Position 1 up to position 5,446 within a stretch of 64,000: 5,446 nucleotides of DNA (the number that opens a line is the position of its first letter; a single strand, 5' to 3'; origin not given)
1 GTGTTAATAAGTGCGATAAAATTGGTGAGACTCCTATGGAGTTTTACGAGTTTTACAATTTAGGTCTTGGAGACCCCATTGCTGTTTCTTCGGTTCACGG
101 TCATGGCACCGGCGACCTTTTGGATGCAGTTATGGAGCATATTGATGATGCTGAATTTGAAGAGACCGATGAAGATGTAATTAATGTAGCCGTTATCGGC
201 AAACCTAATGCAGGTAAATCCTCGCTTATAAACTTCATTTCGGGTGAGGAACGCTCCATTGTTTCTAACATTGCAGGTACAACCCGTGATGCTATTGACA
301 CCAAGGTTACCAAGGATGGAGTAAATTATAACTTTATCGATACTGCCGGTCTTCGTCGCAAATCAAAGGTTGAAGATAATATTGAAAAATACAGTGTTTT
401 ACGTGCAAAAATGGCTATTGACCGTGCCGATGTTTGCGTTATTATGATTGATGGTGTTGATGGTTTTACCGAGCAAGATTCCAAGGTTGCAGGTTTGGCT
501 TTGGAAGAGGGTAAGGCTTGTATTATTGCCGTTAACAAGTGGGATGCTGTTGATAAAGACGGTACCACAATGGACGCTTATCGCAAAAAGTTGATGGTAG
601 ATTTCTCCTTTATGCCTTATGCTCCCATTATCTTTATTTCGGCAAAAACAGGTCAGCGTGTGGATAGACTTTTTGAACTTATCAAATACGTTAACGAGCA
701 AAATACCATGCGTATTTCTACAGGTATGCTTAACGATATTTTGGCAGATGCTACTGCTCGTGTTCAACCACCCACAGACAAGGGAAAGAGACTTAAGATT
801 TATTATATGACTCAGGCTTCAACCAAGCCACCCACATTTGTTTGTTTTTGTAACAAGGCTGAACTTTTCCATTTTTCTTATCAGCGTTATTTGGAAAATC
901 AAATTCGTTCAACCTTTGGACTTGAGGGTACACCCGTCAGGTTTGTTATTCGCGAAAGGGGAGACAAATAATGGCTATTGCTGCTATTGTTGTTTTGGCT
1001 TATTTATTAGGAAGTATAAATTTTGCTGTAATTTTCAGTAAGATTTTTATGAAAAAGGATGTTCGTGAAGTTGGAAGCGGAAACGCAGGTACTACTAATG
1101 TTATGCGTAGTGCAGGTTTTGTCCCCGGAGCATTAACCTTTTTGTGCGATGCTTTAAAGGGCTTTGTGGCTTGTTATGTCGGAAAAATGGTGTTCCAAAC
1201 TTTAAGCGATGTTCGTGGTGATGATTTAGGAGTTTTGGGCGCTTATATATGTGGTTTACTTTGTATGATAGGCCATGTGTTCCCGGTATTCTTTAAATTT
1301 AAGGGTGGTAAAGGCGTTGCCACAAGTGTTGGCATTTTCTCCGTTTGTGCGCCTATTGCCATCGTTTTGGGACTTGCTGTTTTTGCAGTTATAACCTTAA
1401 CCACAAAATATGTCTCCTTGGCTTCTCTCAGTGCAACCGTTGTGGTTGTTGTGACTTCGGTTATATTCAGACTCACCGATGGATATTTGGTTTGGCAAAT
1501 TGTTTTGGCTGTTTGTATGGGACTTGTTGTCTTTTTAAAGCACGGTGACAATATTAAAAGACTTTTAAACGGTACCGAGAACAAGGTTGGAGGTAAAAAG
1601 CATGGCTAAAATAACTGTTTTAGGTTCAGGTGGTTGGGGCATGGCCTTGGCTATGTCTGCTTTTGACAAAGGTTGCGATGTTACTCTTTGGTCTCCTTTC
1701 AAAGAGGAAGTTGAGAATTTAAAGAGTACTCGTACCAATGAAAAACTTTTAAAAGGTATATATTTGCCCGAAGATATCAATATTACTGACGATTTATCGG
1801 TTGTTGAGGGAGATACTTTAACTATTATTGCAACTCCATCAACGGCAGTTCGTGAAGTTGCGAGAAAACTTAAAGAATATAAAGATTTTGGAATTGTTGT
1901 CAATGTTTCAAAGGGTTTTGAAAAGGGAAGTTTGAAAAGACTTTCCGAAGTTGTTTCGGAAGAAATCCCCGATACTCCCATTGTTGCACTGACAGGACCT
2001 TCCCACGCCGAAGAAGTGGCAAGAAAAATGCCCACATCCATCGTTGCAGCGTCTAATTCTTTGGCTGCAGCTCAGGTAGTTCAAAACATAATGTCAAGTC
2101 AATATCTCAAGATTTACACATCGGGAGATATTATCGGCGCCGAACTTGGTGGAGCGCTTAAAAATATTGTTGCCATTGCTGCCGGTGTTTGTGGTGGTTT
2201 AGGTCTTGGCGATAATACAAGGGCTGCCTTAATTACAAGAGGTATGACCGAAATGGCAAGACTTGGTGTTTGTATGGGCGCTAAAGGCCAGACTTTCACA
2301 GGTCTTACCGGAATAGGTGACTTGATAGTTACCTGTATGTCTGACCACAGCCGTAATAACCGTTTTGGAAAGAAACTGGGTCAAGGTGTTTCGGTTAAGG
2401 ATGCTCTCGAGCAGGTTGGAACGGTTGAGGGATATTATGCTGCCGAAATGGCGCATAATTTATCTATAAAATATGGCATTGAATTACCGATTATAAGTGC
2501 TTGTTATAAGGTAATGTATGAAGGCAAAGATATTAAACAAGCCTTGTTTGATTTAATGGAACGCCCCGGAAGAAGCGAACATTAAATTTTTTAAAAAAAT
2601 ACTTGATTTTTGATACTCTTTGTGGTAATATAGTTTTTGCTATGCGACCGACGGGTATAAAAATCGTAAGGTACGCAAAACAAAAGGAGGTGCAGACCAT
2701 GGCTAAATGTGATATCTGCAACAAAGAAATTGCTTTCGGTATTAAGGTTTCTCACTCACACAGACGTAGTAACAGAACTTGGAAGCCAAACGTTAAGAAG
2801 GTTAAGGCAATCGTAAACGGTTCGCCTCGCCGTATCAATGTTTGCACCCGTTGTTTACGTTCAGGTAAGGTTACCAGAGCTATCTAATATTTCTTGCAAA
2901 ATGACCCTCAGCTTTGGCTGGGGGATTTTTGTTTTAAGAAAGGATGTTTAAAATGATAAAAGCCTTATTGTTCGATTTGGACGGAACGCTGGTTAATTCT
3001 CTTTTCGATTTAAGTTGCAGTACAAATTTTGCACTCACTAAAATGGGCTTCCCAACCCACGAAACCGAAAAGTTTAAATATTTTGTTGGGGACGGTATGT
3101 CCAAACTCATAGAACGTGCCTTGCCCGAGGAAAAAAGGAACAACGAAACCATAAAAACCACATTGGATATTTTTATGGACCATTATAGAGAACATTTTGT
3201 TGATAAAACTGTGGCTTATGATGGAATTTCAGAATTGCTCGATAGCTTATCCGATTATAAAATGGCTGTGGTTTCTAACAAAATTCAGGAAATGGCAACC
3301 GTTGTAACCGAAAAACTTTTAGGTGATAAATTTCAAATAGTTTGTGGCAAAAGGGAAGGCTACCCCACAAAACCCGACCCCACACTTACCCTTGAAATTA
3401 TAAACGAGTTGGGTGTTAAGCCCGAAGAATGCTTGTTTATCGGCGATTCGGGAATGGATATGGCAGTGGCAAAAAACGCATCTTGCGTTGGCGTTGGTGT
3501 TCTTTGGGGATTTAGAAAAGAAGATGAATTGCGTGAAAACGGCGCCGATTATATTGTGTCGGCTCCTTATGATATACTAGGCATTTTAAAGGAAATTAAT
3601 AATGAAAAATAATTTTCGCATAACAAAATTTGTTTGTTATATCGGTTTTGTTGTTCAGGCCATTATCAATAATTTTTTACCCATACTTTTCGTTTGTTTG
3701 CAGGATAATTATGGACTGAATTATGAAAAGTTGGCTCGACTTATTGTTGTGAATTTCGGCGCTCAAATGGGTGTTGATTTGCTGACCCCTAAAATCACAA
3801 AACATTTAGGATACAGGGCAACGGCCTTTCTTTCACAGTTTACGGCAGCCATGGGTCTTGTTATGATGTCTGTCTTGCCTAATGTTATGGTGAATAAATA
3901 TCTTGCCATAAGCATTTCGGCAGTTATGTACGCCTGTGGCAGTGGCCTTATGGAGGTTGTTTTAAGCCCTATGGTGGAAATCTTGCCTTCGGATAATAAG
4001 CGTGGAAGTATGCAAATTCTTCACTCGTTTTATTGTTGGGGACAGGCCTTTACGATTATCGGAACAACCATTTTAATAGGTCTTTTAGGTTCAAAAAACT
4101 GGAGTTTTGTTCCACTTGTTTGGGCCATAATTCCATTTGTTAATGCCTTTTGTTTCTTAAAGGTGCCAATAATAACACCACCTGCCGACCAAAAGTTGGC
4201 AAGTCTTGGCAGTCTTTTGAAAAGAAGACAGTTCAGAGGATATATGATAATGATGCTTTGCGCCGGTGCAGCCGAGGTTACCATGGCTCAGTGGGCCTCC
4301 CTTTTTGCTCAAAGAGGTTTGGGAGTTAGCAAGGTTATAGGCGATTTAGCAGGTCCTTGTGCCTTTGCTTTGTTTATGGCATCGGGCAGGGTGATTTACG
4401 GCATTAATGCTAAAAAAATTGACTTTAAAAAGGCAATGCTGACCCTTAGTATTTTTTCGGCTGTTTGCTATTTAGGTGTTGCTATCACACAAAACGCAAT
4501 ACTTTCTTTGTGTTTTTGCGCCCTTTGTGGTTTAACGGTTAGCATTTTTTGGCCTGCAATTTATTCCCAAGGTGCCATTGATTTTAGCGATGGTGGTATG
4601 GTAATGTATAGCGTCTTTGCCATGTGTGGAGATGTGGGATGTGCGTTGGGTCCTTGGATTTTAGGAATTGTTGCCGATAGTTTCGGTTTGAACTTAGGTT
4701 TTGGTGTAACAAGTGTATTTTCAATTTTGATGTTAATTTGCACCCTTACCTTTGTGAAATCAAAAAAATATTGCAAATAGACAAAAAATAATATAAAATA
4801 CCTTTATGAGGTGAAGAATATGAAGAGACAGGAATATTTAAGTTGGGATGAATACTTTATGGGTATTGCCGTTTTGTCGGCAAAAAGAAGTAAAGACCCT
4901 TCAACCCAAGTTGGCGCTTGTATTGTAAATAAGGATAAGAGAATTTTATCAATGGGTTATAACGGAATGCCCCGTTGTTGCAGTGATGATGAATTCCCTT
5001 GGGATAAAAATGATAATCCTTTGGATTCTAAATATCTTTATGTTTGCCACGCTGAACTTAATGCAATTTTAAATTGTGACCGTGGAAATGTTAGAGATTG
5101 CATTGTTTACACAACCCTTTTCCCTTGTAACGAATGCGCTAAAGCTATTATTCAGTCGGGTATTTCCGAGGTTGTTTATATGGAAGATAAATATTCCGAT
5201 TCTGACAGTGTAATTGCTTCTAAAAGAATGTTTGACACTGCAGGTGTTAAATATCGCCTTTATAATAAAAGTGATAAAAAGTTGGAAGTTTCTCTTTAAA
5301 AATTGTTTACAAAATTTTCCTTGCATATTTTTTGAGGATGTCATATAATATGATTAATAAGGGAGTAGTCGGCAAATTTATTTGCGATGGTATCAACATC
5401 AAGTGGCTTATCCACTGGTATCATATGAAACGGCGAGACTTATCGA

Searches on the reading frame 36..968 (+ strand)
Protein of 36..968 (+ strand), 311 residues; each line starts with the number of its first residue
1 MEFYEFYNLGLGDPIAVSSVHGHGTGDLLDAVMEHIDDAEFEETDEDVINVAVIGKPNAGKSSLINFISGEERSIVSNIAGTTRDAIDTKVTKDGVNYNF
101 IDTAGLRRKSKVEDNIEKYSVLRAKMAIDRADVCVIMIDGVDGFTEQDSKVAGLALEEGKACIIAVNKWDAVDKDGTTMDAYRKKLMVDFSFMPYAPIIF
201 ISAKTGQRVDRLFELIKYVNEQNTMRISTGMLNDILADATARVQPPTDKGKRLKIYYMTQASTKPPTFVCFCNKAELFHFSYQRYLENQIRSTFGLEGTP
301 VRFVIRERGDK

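Call 17: search_protein_families(library=pfam, proteins=[window:36-968:+], max_evalue=0.00001)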
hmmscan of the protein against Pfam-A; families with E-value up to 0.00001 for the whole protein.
window:36-968:+ (311 aa): 4 families
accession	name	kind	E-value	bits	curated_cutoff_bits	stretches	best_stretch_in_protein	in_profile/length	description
PF14714.11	KH_dom-like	-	1.2e-37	128.4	27.3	1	226-306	1-81/81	KH-domain-like of EngA bacterial GTPase enzymes, C-terminal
PF01926.29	MMR_HSR1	-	1.6e-27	96.3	21.9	1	50-168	1-113/113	50S ribosome-binding GTPase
PF00009.33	GTP_EFTU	-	1.5e-16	61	26.5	1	47-217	2-183/188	Elongation factor Tu GTP binding domain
PF02421.24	FeoB_N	-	1.3e-14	54.5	27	1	50-214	2-154/156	Ferrous iron transport protein B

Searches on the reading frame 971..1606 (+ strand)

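Call 17: search_protein_families(library=pfam, proteins=[window:971-1606:+], max_evalue=0.00001)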
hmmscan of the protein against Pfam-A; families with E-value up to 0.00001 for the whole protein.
window:971-1606:+ (212 aa): 1 family
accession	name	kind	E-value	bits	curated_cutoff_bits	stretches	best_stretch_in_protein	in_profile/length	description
PF02660.20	G3P_acyltransf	-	6.2e-53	179.7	24.1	1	9-198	1-164/164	Glycerol-3-phosphate acyltransferase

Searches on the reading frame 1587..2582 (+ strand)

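Call 17: search_protein_families(library=pfam, proteins=[window:1587-2582:+], max_evalue=0.00001)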
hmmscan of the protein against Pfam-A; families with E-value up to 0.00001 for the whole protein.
window:1587-2582:+ (332 aa): 3 families
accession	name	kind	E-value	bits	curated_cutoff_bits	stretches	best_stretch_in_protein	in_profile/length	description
PF07479.19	NAD_Gly3P_dh_C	-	3e-54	183.5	25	1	181-320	1-141/142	NAD-dependent glycerol-3-phosphate dehydrogenase C-terminus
PF01210.29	NAD_Gly3P_dh_N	-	4.2e-43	147.5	23.1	1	8-160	1-156/158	NAD-dependent glycerol-3-phosphate dehydrogenase N-terminus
PF20618.3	GPD_NAD_C_bact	-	2.6e-19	70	27.6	1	241-305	1-65/66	Bacterial GPD, NAD-dependent C-terminal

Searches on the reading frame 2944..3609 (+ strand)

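Call 17: search_protein_families(library=pfam, proteins=[window:2944-3609:+], max_evalue=0.00001)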
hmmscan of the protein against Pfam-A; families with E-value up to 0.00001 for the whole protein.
window:2944-3609:+ (222 aa): 4 families
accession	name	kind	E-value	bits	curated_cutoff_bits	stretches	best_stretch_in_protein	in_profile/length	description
PF13419.12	HAD_2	-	2.3e-33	116.2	23.8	1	8-182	1-174/178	Haloacid dehalogenase-like hydrolase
PF00702.32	Hydrolase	-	2.1e-23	84.2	26.4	1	5-179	1-190/191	haloacid dehalogenase-like hydrolase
PF13242.12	Hydrolase_like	-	2.5e-10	40.6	22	1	143-205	4-69/75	HAD-hyrolase-like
PF12710.13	HAD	-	7.3e-07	30.2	27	1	9-177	2-189/189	haloacid dehalogenase-like hydrolase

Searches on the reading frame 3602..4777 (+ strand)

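Call 17: search_protein_families(library=pfam, proteins=[window:3602-4777:+], max_evalue=0.00001)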
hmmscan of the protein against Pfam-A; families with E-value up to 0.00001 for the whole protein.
window:3602-4777:+ (392 aa): 1 family
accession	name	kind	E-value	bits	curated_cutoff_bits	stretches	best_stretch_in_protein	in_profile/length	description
PF07690.21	MFS_1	-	1e-19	71.2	33.4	1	14-351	4-347/347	Major Facilitator Superfamily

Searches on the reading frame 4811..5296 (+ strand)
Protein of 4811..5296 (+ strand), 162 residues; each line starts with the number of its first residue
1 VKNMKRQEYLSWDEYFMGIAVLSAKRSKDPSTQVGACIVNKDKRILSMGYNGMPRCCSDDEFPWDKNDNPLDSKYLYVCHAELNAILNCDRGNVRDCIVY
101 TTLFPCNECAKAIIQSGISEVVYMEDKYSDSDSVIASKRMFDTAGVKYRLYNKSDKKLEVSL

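Call 17: search_protein_families(library=pfam, proteins=[window:4811-5296:+], max_evalue=0.00001)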
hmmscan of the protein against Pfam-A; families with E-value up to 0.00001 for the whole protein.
window:4811-5296:+ (162 aa): 2 families
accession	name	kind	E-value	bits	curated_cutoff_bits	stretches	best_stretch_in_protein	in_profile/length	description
PF00383.29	dCMP_cyt_deam_1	-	1.7e-28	98.9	25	1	11-124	2-101/102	Cytidine and deoxycytidylate deaminase zinc-binding region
PF14437.12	MafB19-deam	-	7.6e-14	52.2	27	1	11-134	2-112/142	MafB19-like deaminase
